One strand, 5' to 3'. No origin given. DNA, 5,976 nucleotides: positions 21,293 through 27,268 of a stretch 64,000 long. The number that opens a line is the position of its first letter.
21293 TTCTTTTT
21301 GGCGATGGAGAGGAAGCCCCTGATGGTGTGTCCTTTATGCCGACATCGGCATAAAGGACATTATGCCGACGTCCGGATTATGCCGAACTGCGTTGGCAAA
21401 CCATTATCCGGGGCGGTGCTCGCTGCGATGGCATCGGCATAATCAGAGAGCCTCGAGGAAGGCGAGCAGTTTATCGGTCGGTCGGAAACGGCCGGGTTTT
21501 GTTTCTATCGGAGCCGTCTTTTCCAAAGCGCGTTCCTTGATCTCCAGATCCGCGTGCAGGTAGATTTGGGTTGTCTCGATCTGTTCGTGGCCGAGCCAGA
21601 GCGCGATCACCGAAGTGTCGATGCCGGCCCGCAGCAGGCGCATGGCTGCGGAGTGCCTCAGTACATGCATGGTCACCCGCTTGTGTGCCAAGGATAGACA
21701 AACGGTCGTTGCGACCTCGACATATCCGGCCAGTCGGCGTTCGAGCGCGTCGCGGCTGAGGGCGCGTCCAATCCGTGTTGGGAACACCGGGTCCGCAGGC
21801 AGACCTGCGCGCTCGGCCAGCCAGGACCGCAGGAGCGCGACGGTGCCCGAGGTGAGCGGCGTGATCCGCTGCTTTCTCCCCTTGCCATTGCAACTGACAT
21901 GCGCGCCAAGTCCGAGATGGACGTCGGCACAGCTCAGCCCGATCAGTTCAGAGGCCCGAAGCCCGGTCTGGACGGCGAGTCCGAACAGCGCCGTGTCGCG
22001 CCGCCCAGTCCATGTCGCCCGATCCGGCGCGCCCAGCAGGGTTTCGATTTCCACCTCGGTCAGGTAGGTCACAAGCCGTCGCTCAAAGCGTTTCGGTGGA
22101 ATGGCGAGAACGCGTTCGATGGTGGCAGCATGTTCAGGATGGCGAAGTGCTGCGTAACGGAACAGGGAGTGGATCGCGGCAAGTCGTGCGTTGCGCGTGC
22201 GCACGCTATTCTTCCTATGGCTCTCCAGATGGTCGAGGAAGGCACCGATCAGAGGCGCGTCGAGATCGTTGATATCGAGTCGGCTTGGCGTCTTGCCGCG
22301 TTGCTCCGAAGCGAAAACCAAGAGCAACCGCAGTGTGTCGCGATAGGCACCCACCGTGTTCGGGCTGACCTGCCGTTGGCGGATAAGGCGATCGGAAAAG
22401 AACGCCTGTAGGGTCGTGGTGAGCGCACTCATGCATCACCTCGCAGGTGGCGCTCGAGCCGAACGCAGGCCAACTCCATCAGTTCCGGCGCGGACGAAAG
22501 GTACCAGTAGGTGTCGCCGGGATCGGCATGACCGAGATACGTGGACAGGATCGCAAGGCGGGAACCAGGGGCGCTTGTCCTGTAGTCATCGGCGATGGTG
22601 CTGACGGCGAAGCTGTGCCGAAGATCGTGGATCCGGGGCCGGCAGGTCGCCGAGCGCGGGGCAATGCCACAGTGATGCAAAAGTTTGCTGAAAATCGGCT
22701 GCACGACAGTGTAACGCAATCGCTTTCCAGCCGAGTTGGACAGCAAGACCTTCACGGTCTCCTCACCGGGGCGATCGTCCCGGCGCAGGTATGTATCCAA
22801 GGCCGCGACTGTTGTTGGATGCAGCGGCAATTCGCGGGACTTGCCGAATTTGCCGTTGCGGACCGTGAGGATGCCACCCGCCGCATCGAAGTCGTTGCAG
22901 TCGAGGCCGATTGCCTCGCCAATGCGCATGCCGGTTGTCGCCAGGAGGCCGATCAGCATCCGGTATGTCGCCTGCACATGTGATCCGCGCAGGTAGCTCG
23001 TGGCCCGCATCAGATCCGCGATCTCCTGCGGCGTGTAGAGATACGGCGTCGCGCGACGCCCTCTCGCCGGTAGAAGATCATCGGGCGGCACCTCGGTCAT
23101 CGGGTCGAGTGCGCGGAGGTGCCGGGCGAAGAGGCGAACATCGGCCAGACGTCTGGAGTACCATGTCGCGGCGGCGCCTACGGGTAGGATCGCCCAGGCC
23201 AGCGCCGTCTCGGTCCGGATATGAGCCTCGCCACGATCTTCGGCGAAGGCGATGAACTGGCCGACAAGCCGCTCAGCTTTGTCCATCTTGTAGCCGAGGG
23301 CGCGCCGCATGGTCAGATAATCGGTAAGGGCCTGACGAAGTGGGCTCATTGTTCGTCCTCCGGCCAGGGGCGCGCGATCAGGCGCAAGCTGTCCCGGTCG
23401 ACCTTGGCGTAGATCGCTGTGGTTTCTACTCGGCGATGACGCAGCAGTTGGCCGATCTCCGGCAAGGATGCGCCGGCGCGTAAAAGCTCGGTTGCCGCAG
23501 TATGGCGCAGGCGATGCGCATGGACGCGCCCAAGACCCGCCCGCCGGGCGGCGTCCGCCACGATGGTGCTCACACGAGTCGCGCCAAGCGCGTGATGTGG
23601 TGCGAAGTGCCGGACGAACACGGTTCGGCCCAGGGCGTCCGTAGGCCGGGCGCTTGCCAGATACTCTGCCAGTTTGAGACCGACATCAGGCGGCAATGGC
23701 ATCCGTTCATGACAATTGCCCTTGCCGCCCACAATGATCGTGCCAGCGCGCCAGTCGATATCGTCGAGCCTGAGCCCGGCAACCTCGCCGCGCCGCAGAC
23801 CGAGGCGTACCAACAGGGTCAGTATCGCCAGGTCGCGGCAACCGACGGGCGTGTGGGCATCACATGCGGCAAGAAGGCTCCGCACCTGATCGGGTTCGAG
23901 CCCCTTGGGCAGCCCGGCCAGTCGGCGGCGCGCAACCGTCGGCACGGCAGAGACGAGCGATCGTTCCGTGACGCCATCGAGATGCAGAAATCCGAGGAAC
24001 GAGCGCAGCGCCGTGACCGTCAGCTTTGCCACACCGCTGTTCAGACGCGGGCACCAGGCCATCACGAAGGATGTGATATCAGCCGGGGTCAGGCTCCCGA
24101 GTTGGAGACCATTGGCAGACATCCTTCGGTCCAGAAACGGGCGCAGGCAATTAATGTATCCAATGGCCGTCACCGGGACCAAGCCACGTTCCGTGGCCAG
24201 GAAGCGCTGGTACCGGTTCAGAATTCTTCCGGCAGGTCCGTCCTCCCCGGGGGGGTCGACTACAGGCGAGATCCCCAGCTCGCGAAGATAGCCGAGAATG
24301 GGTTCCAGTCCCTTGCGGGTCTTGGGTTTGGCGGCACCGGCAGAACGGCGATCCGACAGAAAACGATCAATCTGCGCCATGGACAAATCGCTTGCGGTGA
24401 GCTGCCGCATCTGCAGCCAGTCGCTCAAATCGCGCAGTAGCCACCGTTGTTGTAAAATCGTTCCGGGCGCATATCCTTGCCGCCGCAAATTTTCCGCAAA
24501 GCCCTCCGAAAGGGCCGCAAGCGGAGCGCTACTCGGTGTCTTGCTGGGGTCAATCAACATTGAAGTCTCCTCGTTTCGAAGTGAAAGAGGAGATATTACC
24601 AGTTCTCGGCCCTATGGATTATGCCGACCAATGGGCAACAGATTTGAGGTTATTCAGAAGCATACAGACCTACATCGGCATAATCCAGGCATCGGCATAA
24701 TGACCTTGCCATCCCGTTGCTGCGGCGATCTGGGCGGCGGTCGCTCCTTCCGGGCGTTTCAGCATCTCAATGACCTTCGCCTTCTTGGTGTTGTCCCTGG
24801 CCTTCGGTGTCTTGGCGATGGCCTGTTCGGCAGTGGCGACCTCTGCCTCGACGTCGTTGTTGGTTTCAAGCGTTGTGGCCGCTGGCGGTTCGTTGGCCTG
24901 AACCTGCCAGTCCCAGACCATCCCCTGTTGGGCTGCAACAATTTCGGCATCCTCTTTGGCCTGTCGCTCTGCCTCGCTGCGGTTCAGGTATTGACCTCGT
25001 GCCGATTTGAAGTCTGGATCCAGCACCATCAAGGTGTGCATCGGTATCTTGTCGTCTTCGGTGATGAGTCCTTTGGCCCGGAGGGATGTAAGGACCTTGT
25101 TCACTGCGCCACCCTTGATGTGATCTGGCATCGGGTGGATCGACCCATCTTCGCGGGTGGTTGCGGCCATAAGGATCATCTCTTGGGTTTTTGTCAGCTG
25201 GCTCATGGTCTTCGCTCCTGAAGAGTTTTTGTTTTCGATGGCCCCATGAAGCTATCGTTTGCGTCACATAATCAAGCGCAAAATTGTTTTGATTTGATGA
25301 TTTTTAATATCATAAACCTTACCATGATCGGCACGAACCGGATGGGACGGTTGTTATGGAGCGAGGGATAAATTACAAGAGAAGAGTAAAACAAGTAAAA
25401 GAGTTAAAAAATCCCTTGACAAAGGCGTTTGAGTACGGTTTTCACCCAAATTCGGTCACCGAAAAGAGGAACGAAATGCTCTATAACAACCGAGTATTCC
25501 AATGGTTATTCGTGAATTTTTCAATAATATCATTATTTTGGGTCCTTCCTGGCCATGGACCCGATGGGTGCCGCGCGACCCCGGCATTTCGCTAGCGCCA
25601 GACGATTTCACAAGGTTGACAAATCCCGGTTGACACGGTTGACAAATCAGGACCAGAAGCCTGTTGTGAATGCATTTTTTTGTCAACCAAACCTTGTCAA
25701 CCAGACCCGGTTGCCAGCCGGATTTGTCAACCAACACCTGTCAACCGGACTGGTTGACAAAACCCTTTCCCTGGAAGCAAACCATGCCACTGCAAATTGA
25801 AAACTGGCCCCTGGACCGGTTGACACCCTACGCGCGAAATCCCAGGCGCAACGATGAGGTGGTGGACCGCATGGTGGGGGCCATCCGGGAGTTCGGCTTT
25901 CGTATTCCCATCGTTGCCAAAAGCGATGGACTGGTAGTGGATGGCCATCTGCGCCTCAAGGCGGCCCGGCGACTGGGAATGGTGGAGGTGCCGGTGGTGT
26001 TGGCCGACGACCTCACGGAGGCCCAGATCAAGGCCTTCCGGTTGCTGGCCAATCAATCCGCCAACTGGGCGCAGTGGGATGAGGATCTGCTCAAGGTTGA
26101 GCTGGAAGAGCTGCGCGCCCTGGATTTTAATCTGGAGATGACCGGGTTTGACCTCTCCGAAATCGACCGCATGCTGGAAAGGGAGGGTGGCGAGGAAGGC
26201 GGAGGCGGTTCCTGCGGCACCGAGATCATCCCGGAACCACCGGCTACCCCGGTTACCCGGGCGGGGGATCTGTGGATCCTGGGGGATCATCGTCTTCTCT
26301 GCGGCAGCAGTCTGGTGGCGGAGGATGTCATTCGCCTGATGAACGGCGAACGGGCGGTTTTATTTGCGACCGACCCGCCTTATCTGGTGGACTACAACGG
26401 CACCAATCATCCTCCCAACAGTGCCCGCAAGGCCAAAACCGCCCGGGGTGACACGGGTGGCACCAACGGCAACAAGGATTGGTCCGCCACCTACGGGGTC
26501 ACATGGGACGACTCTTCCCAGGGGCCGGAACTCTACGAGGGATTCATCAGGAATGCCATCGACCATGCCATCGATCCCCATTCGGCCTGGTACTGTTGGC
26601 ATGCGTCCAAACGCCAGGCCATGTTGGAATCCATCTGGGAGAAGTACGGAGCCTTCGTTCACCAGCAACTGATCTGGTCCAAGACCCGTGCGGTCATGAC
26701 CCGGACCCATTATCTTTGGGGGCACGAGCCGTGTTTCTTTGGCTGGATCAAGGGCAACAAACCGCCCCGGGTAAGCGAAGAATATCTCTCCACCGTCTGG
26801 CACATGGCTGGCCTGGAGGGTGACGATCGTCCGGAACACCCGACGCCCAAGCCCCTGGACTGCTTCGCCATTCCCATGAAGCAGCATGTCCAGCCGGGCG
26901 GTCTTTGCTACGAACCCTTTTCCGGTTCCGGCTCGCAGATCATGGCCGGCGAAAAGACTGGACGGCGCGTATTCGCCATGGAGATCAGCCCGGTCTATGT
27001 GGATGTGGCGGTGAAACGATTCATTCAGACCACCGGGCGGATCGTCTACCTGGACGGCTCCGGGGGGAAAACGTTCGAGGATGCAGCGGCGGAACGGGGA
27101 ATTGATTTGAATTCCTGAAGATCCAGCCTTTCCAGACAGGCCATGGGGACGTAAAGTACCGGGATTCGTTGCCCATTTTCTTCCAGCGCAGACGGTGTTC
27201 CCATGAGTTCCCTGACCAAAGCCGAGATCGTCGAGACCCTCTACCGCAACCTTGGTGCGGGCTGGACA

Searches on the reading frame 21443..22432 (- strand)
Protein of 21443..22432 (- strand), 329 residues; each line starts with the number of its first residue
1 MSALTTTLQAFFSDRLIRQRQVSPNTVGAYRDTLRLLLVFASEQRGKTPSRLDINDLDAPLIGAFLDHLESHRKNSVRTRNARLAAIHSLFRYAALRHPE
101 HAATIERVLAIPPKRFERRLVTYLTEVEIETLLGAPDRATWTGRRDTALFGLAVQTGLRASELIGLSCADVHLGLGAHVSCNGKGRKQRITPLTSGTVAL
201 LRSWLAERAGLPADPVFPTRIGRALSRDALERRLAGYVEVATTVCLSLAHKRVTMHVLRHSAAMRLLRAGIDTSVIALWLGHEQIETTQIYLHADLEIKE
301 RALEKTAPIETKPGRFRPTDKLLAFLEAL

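Call 68: search_protein_families(library=pfam, proteins=[window:21443-22432:-], max_evalue=0.00001)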
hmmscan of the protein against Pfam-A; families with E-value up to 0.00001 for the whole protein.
window:21443-22432:- (329 aa): 2 families
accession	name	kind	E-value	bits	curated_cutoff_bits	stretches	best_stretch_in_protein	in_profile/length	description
PF00589.27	Phage_integrase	-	1.5e-33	116.4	27.1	1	123-295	2-169/172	Phage integrase family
PF02899.23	Phage_int_SAM_1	-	3.7e-12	46.8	22.3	1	12-97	4-82/83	Phage integrase, N-terminal SAM-like domain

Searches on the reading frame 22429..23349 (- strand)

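Call 68: search_protein_families(library=pfam, proteins=[window:22429-23349:-], max_evalue=0.00001)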
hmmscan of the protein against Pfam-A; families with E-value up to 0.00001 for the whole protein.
window:22429-23349:- (306 aa): 1 family
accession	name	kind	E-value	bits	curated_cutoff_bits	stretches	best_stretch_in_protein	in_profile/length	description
PF00589.27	Phage_integrase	-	1.9e-21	77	27.1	1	106-287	4-169/172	Phage integrase family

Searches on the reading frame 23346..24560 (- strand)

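Call 68: search_protein_families(library=pfam, proteins=[window:23346-24560:-], max_evalue=0.00001)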
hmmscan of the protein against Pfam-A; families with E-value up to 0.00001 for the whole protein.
window:23346-24560:- (404 aa): 2 families
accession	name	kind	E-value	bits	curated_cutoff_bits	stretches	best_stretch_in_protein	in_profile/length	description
PF00589.27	Phage_integrase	-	1e-31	110.4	27.1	1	221-388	3-169/172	Phage integrase family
PF02899.23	Phage_int_SAM_1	-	4.6e-07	30.5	22.3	0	114-192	1-79/83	Phage integrase, N-terminal SAM-like domain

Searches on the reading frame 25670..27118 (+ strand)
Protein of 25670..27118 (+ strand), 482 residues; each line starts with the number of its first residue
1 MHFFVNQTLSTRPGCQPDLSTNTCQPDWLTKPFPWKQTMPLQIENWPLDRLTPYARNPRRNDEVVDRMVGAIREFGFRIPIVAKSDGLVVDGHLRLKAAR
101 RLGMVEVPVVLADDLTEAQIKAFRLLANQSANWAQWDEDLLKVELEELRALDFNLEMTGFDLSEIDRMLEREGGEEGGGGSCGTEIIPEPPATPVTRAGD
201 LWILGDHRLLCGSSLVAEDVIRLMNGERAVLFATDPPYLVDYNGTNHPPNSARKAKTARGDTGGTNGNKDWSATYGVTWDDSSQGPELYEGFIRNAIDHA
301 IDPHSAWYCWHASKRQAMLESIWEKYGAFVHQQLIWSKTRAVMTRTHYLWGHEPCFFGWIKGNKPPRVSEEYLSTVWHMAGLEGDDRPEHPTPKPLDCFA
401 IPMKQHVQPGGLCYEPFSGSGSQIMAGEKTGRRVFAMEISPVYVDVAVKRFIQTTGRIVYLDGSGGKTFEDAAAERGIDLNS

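Call 68: search_protein_families(library=pfam, proteins=[window:25670-27118:+], max_evalue=0.00001)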
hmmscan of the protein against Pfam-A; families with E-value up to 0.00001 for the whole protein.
window:25670-27118:+ (482 aa): 1 family
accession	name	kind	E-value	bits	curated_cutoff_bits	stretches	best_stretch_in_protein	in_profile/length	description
PF01555.25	N6_N4_Mtase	-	3.7e-08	34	26.7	1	368-449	135-221/221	DNA methylase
